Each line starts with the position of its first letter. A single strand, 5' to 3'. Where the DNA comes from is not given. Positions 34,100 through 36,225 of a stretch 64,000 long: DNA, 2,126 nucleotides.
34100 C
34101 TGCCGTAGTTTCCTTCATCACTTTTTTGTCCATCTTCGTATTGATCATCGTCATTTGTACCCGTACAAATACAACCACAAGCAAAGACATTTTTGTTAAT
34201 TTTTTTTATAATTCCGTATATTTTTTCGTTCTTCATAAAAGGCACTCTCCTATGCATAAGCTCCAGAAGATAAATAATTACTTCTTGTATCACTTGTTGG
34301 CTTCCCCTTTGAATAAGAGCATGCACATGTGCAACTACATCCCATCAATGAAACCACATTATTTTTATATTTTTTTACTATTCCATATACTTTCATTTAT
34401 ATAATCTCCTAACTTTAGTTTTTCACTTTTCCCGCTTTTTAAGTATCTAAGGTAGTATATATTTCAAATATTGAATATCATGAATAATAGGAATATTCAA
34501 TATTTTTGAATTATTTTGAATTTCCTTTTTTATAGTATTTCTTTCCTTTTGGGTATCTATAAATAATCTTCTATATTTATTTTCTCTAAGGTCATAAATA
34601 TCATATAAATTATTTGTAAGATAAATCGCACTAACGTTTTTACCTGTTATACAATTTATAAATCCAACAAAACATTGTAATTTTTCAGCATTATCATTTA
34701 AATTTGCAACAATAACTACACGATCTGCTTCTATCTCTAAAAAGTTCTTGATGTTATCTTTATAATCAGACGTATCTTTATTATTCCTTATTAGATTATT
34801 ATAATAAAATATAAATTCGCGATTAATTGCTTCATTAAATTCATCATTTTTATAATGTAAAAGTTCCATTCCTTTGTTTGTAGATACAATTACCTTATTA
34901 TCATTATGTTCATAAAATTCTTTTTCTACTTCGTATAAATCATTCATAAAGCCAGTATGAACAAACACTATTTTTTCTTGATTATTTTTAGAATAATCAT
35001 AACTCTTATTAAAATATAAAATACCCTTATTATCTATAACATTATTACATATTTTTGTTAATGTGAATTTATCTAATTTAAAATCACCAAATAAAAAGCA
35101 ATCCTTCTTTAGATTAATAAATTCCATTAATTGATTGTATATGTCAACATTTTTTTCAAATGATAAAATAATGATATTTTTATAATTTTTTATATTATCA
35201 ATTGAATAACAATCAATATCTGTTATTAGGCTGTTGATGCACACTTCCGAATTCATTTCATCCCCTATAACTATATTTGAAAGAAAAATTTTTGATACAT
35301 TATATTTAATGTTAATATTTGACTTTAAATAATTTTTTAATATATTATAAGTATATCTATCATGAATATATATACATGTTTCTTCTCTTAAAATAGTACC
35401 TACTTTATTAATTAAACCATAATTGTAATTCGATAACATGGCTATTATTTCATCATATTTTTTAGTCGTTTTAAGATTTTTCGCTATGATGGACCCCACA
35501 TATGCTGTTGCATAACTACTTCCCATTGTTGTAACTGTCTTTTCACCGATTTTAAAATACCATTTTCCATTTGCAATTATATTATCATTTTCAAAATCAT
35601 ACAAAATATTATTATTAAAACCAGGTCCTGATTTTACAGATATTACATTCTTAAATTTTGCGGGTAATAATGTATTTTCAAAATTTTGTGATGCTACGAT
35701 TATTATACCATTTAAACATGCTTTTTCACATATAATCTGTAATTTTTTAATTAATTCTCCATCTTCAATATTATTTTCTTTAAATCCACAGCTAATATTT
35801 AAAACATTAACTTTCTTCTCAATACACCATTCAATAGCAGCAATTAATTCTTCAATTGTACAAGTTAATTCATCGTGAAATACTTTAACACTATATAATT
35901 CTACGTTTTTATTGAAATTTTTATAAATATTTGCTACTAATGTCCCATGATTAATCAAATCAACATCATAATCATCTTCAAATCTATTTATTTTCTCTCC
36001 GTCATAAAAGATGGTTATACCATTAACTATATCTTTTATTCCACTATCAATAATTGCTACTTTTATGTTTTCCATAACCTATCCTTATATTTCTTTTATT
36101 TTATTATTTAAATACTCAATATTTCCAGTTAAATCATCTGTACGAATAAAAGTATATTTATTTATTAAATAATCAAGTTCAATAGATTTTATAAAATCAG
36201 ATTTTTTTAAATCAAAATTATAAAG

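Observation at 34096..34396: Two unannotated tandem precursor genes with a shared YGI(V/I)KK leader and a central CxCxC core followed by long polar tails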

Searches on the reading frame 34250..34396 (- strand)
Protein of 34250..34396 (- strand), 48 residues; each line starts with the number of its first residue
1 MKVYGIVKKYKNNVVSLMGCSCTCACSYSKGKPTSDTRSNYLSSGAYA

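Call 6: search_protein_families(library=ncbifam, proteins=[window:34250-34396:-], max_evalue=0.1)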
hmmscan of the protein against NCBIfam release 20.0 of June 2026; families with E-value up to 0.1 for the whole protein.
window:34250-34396:- (48 aa): 1 family
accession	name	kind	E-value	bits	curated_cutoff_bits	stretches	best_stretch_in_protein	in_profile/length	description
NF033803.0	TOMM_BorA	equivalog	0.012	15.4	60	1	20-29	27-36/37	TOMM family putative cytolysin BorA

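Call 8: search_protein_families(library=ncbifam, proteins=[window:34253-34396:-], max_evalue=10)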
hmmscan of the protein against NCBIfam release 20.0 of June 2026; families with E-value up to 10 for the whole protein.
seq(48 aa): 3 families
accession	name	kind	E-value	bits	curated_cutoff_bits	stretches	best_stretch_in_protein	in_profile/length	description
NF033803.0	TOMM_BorA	equivalog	0.012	15.4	60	1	20-29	27-36/37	TOMM family putative cytolysin BorA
TIGR03821.1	EFP_modif_epmB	equivalog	0.2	10.6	369.3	1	3-29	87-113/321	EF-P beta-lysylation protein EpmB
TIGR00238.1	TIGR00238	subfamily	0.29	10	199.2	1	3-30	104-131/331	KamA family radical SAM protein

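Call 12: search_protein_families(library=pfam, proteins=[window:34253-34396:-], max_evalue=10)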
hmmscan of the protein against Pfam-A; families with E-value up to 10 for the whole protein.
seq(48 aa): 0 families

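Call 38: find_homologous_proteins(query=A3, max_evalue=10)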
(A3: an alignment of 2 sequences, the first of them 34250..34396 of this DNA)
Query A3 (2 sequences) (48 aa, profile of the alignment): 3 proteins with E <= 10 among 4 candidates.
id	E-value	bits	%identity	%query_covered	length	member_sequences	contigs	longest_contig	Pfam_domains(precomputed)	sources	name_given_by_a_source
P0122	6.9e-25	104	100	100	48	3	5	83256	-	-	-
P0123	1.0e-21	94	92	100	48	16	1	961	-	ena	-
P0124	2.7e-1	29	100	35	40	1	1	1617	-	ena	-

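Call 39: find_encoding_contigs(protein=P0122, flank=500, max_places=6)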
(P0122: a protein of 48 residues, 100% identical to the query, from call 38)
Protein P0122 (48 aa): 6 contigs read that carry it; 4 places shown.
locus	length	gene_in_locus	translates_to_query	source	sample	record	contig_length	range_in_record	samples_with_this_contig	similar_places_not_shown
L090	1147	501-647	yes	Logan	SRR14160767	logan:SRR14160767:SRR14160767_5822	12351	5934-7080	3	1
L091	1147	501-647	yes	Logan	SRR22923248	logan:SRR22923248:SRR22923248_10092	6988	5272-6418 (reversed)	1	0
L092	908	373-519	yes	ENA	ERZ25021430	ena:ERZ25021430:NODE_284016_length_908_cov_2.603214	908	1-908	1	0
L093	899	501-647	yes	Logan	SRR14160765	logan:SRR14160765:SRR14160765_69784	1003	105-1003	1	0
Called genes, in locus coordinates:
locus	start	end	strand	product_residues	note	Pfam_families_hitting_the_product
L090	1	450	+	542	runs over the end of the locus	PF00082:Peptidase_S8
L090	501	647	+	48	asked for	-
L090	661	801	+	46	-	-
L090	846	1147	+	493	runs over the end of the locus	PF04055:Radical_SAM, PF13353:Fer4_12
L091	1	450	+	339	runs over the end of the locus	?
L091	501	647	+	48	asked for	-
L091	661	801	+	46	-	-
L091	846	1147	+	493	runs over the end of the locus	PF04055:Radical_SAM, PF13353:Fer4_12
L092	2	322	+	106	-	?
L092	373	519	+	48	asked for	-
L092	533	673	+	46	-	-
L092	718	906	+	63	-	?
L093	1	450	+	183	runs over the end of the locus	?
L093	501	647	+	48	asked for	-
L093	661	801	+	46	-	-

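Call 68: find_encoding_contigs(protein=P0124, flank=2000, max_places=3)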
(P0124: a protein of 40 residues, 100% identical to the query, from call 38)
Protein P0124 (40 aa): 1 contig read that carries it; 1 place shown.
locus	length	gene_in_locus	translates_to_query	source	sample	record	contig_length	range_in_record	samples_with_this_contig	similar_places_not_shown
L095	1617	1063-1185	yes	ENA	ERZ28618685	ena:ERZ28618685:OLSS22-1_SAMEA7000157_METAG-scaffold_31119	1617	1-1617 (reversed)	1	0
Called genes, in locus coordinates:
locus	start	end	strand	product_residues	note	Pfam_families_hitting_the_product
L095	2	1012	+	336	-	?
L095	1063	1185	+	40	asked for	-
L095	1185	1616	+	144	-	?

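Call 77: search_protein_representatives(alignment_id=A3)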
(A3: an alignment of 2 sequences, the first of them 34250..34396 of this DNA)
Query: 2 sequences, 51 profile positions. Proteins with E-value up to 0.001 (for the whole library): 5; up to 1e-10: 1; up to 1e-30: 0. The best 5 are listed.
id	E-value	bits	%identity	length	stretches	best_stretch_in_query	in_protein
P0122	2.2e-25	104.3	-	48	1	1-51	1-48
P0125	7.5e-05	38.5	-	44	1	1-48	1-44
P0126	3.2e-04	36.5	-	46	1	6-51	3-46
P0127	4.7e-04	36.0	-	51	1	6-51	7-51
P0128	5.5e-04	35.8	-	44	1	5-48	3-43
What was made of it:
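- An exhaustive profile search of 1.84 billion representative proteins finds only 4 relatives (call 77).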

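Call 79: find_encoding_contigs(protein=P0126, flank=10000, max_places=4)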
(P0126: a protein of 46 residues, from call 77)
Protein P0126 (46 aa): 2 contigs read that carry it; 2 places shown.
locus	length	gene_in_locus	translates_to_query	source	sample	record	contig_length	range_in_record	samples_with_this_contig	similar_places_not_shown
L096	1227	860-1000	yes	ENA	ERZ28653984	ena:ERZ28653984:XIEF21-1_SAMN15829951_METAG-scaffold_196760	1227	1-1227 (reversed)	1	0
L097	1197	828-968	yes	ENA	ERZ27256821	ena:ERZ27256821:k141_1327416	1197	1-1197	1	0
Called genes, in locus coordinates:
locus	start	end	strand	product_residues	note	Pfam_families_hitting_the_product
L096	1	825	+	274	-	?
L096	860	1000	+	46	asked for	-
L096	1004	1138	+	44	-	-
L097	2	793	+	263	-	?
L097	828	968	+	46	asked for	-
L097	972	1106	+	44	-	-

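Call 80: find_encoding_contigs(protein=P0125, flank=10000, max_places=4)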
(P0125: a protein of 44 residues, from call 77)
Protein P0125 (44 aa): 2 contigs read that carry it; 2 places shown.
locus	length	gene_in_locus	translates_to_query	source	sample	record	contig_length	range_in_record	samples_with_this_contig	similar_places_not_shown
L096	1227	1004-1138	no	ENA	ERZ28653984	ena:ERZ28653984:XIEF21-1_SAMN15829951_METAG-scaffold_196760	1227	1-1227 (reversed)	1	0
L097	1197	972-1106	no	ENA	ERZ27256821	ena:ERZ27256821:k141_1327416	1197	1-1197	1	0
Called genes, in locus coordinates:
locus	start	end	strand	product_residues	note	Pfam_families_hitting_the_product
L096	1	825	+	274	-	?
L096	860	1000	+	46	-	-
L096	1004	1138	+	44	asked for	-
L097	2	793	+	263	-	?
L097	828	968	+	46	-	-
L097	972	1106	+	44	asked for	-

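Call 81: find_encoding_contigs(protein=P0127, flank=10000, max_places=5)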
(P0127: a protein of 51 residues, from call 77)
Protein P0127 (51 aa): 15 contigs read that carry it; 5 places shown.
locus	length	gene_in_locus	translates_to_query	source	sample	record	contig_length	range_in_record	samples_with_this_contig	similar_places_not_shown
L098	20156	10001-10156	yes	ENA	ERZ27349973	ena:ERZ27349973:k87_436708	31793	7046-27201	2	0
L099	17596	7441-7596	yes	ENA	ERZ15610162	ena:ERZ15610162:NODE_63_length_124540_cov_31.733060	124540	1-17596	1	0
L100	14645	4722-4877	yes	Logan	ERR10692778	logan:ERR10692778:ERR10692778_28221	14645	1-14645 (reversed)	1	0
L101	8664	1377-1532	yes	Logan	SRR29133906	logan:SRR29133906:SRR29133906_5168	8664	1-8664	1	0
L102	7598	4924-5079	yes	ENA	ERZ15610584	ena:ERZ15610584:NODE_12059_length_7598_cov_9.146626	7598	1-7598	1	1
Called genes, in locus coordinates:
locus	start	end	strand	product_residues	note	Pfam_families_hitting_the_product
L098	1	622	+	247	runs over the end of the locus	PF01183:Glyco_hydro_25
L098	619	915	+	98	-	-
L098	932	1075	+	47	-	-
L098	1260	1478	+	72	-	-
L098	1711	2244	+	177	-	-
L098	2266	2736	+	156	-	-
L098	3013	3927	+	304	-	PF00165:HTH_AraC (weak), PF12833:HTH_18, PF00165:HTH_AraC (weak)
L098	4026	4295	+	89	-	-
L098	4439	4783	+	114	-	PF13560:HTH_31, PF01381:HTH_3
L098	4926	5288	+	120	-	PF02481:DNA_processg_A (faint), PF06908:YpsA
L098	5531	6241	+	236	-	PF02463:SMC_N (weak), PF13476:AAA_23, PF13175:AAA_15 (weak), PF13555:AAA_29 (weak), PF13304:AAA_21, PF13175:AAA_15, PF13304:AAA_21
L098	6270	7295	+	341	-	-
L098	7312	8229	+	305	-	-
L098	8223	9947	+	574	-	PF00082:Peptidase_S8 (faint)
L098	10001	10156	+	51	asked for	-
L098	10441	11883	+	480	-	PF04055:Radical_SAM, PF13353:Fer4_12 (weak)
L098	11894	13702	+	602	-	PF00005:ABC_tran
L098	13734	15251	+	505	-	PF14907:NTP_transf_5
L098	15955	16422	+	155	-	-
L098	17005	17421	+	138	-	-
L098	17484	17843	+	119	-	PF02452:PemK_toxin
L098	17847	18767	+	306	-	-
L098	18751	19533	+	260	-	PF20188:DUF6551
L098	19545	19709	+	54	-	PF20612:SHOCT_2 (weak)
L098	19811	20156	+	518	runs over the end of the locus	PF00239:Resolvase, PF07508:Recombinase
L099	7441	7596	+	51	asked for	-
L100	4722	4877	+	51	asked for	-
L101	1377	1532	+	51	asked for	-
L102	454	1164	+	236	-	PF02463:SMC_N (weak), PF13476:AAA_23, PF13175:AAA_15 (weak), PF13555:AAA_29 (weak), PF13304:AAA_21, PF13175:AAA_15, PF13304:AAA_21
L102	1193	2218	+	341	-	-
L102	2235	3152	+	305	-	-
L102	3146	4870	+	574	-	PF00082:Peptidase_S8 (faint)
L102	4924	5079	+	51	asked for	-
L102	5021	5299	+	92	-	-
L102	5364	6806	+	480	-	PF04055:Radical_SAM, PF13353:Fer4_12 (weak)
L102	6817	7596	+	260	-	?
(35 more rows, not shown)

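Call 84: find_encoding_contigs(protein=P0128, flank=10000, max_places=4)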
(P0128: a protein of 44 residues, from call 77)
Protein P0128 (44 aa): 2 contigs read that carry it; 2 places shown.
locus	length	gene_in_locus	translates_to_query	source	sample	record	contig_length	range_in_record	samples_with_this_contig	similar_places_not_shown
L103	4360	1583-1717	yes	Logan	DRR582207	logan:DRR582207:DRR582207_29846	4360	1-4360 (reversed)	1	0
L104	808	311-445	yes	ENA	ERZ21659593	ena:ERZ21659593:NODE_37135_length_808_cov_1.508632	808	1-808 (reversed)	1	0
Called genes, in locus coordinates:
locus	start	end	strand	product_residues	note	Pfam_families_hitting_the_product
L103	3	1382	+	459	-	?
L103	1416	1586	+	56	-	-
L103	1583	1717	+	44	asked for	-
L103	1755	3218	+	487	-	PF04055:Radical_SAM, PF13353:Fer4_12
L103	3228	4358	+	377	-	?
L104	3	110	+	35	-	?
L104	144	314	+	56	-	-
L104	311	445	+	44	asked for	-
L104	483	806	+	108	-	?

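Call 87: search_protein_families(library=ncbifam, proteins=[L103:1755-3218:+, L098:10441-11883:+, L098:7312-8229:+, L098:6270-7295:+], max_evalue=1)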
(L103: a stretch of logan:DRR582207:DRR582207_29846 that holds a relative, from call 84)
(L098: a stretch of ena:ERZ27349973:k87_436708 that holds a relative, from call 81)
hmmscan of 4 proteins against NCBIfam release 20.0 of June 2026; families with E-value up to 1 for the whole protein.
L103:1755-3218:+ (487 aa): 67 families (the best 25 are shown)
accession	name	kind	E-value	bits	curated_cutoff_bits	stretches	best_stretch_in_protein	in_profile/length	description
TIGR04068.1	rSAM_ocin_clost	equivalog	2e-87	294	500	1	6-453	2-430/462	Cys-rich peptide radical SAM maturase CcpM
NF035951.1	rSAM_RumMC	equivalog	7.4e-60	203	720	1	8-485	19-508/510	RumMC family radical SAM sactipeptide maturase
NF038170.1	lachnocin_rSAM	equivalog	4e-57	194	550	1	52-464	30-417/440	lachnocin radical SAM maturase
TIGR04148.1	GG_samocin_CFB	equivalog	6.2e-52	177.2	300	1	86-476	4-402/411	radical SAM peptide maturase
NF047865.1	rSAM_PapB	equivalog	7.5e-48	163.4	340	1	101-440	4-313/330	PapB family radical SAM/SPASM ranthipeptide maturase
TIGR04064.1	rSAM_nif11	equivalog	8.1e-41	140.2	518.7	1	16-439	14-396/459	nif11-like peptide radical SAM maturase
TIGR03974.1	rSAM_six_Cys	equivalog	5.1e-40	137.7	425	2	16-252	21-250/451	thioether cross-link-forming SCIFF peptide maturase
TIGR03906.1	quino_hemo_SAM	equivalog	8.2e-36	123.6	453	2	76-251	75-245/467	quinohemoprotein amine dehydrogenase maturation protein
TIGR03978.1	rSAM_paired_1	equivalog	1.4e-34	119.6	370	2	48-251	29-231/466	His-Xaa-Ser system radical SAM maturase HxsB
NF040492.1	not_ScfB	exception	7.4e-33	114.1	855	1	9-440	7-412/450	ScfB-related radical SAM/SPASM orphan maturase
TIGR03942.1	sulfatase_rSAM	equivalog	2.6e-28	99.2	349.45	1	105-443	6-321/363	anaerobic sulfatase maturase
NF041707.1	rSAM_YhhB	equivalog_domain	1.2e-26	93.5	445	1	102-279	4-183/369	cyclophane-forming radical SAM/SPASM peptide maturase YhhB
NF041298.1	rSAM_mat_DynA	equivalog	9.9e-24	84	450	2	104-249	5-148/356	dynobactin maturation radical SAM/SPASM protein DynA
TIGR04115.1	rSAM_Cxxx_rpt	equivalog_domain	3e-21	76.3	350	1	103-461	5-344/359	radical SAM peptide maturase, CXXX-repeat target family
NF038107.1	rSAM_NF038107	equivalog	3.4e-21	75.5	600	1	16-250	18-236/444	Cys-every-fifth radical SAM/SPASM peptide maturase CefB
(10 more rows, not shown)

L098:10441-11883:+ (480 aa): 59 families (the best 25 are shown)
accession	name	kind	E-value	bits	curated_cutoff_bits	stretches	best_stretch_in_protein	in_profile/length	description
TIGR04068.1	rSAM_ocin_clost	equivalog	1.6e-86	291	500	1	6-463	2-448/462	Cys-rich peptide radical SAM maturase CcpM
NF038170.1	lachnocin_rSAM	equivalog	2.4e-66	224.4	550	1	80-463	57-423/440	lachnocin radical SAM maturase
NF035951.1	rSAM_RumMC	equivalog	7.3e-60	203.1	720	1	85-478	98-508/510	RumMC family radical SAM sactipeptide maturase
TIGR04148.1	GG_samocin_CFB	equivalog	1.7e-55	188.9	300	1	85-469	4-402/411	radical SAM peptide maturase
NF047865.1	rSAM_PapB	equivalog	3.4e-51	174.4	340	1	101-434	5-314/330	PapB family radical SAM/SPASM ranthipeptide maturase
TIGR04064.1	rSAM_nif11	equivalog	5e-44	150.8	518.7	1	91-441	70-405/459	nif11-like peptide radical SAM maturase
TIGR03906.1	quino_hemo_SAM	equivalog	5.6e-42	144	453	2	97-249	92-243/467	quinohemoprotein amine dehydrogenase maturation protein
TIGR03974.1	rSAM_six_Cys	equivalog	8.7e-37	127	425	1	75-434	73-414/451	thioether cross-link-forming SCIFF peptide maturase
NF040492.1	not_ScfB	exception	6.1e-30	104.5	855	1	97-435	93-414/450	ScfB-related radical SAM/SPASM orphan maturase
TIGR03978.1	rSAM_paired_1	equivalog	2e-27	96.1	370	1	92-263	76-243/466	His-Xaa-Ser system radical SAM maturase HxsB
TIGR03942.1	sulfatase_rSAM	equivalog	6e-24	84.8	349.45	1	106-464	8-360/363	anaerobic sulfatase maturase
NF041707.1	rSAM_YhhB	equivalog_domain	6.5e-24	84.5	445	1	101-288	4-192/369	cyclophane-forming radical SAM/SPASM peptide maturase YhhB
TIGR04280.1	geopep_mat_rSAM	hypoth_equivalog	7.3e-24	84.5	400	1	95-272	80-255/428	geopeptide radical SAM maturase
NF038107.1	rSAM_NF038107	equivalog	1.4e-21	76.8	600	1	92-249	78-235/444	Cys-every-fifth radical SAM/SPASM peptide maturase CefB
NF041298.1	rSAM_mat_DynA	equivalog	4.3e-21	75.3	450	1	102-436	4-326/356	dynobactin maturation radical SAM/SPASM protein DynA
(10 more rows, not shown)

L098:7312-8229:+ (305 aa): 4 families
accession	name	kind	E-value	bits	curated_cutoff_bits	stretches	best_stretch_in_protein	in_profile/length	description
TIGR04352.1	HprK_rel_A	equivalog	0.00014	21.1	200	1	108-166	95-151/280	HprK-related kinase A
NF003883.0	PRK05428.2-1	equivalog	0.00023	20.6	252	1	112-165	18-70/189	HPr kinase/phosphorylase-related protein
TIGR00679.1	hpr-ser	equivalog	0.00057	19.2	240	1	104-167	126-188/300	HPr(Ser) kinase/phosphatase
TIGR02940.1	anfO_nitrog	equivalog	0.16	11.7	129.15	0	122-164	131-173/214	Fe-only nitrogenase accessory protein AnfO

L098:6270-7295:+ (341 aa): 0 families
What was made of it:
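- On CcpM system (TIGR04068 maturase): Subfamily relatives score 291-294 (call 87).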

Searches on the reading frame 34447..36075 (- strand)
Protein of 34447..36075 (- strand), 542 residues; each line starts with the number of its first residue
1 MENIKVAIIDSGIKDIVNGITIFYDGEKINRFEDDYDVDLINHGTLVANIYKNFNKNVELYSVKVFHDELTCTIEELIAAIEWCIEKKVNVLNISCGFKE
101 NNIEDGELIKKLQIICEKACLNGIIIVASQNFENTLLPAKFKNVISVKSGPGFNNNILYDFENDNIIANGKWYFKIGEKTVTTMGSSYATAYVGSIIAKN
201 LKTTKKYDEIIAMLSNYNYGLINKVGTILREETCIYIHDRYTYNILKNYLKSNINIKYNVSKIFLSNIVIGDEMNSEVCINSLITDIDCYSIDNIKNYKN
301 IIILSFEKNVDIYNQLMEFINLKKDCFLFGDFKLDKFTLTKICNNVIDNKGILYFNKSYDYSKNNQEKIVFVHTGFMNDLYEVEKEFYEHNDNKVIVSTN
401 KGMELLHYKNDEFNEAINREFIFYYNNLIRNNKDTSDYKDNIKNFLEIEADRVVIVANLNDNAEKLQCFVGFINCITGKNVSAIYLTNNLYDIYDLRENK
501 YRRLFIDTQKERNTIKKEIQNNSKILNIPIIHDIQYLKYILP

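Call 5: search_protein_families(library=pfam, proteins=[window:34447-36075:-], max_evalue=0.01)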
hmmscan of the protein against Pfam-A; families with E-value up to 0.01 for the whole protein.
window:34447-36075:- (542 aa): 1 family
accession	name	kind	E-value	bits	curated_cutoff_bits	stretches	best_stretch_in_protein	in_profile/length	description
PF00082.27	Peptidase_S8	-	2e-12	47.5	21.8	1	3-202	3-255/288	Subtilase family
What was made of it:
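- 34447..36075 (-): Subtilisin-like S8 protease (542 aa; S8 domain residues 3-215 plus a C-terminal extension of about 320 aa with no family match). Presumed leader peptidase. Pfam Peptidase_S8 2e-12 (call 5).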

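Call 6: search_protein_families(library=ncbifam, proteins=[window:34447-36075:-], max_evalue=0.1)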
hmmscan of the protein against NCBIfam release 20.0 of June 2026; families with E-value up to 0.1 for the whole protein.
window:34447-36075:- (542 aa): 3 families
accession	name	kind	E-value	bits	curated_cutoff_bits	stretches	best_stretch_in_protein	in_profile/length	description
NF049966.1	QH_SP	equivalog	3e-27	95.4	165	1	5-215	1-208/219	subtilisin-like serine protease QhpE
TIGR03921.1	T7SS_mycosin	equivalog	3.5e-07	29.7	278.75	1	3-196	14-239/353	type VII secretion-associated serine protease mycosin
TIGR03895.1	protease_PatA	subfamily_domain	1.7e-05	23.8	421.05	1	68-205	34-181/606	PatA/PatG family cyanobactin maturation protease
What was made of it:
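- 34447..36075 (-): QhpE-like, 95 bits against a cut-off of 165 (call 6).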
